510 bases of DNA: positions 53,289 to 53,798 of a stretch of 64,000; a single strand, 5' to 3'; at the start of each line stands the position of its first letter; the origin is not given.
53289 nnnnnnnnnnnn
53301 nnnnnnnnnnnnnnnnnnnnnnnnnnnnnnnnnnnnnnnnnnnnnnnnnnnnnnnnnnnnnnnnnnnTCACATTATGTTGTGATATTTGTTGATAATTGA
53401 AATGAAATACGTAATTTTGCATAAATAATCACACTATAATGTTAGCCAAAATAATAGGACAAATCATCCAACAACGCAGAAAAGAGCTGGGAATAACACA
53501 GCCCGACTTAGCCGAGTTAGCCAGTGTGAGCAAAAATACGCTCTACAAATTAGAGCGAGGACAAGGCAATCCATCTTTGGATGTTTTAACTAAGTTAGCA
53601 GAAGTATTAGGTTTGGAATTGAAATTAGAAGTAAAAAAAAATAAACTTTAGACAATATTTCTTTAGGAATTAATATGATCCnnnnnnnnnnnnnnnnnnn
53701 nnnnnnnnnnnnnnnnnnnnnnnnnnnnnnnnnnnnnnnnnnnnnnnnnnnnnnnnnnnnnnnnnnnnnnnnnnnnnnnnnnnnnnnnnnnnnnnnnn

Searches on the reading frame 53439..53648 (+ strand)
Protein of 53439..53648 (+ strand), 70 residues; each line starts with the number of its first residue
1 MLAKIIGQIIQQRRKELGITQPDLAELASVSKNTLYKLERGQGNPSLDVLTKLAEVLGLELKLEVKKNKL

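Call 88: search_protein_families(library=pfam, proteins=[window:53439-53648:+], max_evalue=0.01)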
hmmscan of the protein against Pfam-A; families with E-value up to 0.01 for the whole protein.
window:53439-53648:+ (70 aa): 8 families
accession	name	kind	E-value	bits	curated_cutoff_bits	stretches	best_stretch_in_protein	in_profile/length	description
PF01381.28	HTH_3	-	1.8e-16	60.3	23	1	10-61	1-52/55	Helix-turn-helix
PF13560.12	HTH_31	-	2.9e-12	47.1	27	1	7-60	3-57/64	Helix-turn-helix domain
PF12844.13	HTH_19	-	1e-08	35.4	30.2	1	7-62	1-56/64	Helix-turn-helix domain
PF13443.12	HTH_26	-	1.1e-07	32.4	22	1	11-60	3-53/63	Cro/C1-type HTH DNA-binding domain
PF07022.19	Phage_CI_repr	-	0.00031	21.5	22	1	15-62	8-55/65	Bacteriophage CI repressor helix-turn-helix domain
PF13744.12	HTH_37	-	0.00048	20.3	27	1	6-66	19-80/80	Helix-turn-helix domain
PF13413.12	HTH_25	-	0.0035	17.6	24.6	0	10-42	2-34/62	Helix-turn-helix domain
PF15731.11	MqsA_antitoxin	-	0.0036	17.9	30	1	7-56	71-119/131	Antitoxin component of bacterial toxin-antitoxin system, MqsA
